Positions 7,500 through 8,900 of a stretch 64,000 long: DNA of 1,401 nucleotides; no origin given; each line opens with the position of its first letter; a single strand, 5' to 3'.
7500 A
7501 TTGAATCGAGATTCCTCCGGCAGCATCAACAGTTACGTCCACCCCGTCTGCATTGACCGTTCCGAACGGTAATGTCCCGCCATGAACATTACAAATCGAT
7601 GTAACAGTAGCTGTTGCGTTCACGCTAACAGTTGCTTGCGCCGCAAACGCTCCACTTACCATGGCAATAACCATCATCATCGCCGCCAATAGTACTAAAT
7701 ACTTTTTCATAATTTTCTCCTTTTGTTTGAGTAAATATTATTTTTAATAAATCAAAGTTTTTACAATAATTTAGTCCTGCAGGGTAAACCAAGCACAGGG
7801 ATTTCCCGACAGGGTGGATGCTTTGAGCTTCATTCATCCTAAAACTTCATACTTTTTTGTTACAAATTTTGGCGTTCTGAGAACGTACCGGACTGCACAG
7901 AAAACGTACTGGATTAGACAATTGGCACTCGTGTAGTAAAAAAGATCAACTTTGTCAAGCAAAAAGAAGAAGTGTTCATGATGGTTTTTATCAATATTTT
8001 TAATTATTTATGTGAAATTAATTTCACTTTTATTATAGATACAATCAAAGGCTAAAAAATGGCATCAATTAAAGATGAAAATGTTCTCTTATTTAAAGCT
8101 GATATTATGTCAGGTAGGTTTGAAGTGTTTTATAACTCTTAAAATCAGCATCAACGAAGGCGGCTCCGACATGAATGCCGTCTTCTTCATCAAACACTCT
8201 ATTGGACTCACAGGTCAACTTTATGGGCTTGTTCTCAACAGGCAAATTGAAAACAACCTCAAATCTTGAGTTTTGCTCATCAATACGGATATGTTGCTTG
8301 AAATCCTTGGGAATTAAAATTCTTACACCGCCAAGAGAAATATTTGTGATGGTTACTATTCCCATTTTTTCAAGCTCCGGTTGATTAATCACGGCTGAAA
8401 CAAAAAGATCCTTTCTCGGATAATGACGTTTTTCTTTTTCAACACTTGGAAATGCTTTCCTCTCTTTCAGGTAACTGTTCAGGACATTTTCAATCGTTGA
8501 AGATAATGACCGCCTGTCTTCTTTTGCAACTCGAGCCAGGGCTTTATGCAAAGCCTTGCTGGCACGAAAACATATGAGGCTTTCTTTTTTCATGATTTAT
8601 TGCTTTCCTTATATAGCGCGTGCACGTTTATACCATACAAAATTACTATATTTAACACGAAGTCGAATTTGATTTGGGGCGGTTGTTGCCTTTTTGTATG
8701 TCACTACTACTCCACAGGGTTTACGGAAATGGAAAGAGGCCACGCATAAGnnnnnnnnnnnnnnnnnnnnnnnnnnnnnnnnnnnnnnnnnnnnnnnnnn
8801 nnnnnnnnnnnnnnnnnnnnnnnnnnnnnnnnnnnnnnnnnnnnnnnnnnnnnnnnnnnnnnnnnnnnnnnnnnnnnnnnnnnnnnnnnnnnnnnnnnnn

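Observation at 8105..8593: Ribbon-helix-helix::PilZ fusion directly upstream of the chaperone-usher operon (a MrkH-like logic with a different DNA-binding module)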

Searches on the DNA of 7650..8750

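Call 41: search_rna_families(source=window, start=7650, end=8750, threshold=evalue, max_evalue=5)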
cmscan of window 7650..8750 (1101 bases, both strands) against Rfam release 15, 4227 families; matches with E-value up to 5: 2.
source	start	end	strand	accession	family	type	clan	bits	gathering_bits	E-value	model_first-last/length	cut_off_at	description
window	8322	8446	-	RF02045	CDKN2B-AS_3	Gene; lncRNA;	-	21.1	50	4.7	1-144/144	no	CDKN2B antisense RNA 1 convserved region 3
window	7666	7684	-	RF01152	sR1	Gene; snRNA; snoRNA; CD-box;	-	15.4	45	0.31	1-57/57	no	Small nucleolar RNA sR1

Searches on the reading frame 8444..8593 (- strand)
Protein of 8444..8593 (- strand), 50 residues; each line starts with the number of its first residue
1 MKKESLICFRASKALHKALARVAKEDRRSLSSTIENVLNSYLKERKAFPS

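Call 55: search_solved_structures(query=A4, max_evalue=10, show_alignments=3)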
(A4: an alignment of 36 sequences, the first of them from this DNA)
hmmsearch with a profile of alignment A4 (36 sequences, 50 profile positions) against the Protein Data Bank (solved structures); distinct sequences matched with E-value up to 10: 25.
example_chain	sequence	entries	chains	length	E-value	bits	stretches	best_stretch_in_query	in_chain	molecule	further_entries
4hv0_A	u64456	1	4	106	3.7e-06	29.9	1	11-42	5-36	AvtR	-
2k9i_A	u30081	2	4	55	0.00036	23.5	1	13-49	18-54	Uncharacterized protein ORF56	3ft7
2mdv_A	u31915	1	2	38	0.0024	20.9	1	7-41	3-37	Designed protein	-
1mnt_A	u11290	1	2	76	0.0027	20.7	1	6-44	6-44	MNT REPRESSOR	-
2k1o_A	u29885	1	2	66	0.0054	19.7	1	4-35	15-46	Putative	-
2kel_A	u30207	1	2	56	0.019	18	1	6-46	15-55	Uncharacterized protein 56B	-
1b01_A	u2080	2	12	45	0.02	18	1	9-46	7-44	TRANSCRIPTIONAL REPRESSOR COPG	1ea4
6a6x_C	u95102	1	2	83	0.022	17.8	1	9-35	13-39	Antitoxin MazE7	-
2cpg_A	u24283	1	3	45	0.023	17.7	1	9-45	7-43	TRANSCRIPTIONAL REPRESSOR COPG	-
1u9p_A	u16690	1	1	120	0.07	16.2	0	13-34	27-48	pArc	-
6xrw_B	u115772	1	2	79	0.092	15.8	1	6-46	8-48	Ribbon-helix-helix protein, CopG family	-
1x93_A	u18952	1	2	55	0.15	15.1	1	6-35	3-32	hypothetical protein HP0222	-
1b28_A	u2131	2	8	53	0.19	14.8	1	1-46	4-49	PROTEIN (REGULATORY PROTEIN ARC) | ARC REPRESSOR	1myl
1hw1_A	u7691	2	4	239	0.51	13.4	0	17-38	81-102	FATTY ACID METABOLISM REGULATOR PROTEIN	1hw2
1e2x_A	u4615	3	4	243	0.53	13.4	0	17-38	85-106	FATTY ACID METABOLISM REGULATOR PROTEIN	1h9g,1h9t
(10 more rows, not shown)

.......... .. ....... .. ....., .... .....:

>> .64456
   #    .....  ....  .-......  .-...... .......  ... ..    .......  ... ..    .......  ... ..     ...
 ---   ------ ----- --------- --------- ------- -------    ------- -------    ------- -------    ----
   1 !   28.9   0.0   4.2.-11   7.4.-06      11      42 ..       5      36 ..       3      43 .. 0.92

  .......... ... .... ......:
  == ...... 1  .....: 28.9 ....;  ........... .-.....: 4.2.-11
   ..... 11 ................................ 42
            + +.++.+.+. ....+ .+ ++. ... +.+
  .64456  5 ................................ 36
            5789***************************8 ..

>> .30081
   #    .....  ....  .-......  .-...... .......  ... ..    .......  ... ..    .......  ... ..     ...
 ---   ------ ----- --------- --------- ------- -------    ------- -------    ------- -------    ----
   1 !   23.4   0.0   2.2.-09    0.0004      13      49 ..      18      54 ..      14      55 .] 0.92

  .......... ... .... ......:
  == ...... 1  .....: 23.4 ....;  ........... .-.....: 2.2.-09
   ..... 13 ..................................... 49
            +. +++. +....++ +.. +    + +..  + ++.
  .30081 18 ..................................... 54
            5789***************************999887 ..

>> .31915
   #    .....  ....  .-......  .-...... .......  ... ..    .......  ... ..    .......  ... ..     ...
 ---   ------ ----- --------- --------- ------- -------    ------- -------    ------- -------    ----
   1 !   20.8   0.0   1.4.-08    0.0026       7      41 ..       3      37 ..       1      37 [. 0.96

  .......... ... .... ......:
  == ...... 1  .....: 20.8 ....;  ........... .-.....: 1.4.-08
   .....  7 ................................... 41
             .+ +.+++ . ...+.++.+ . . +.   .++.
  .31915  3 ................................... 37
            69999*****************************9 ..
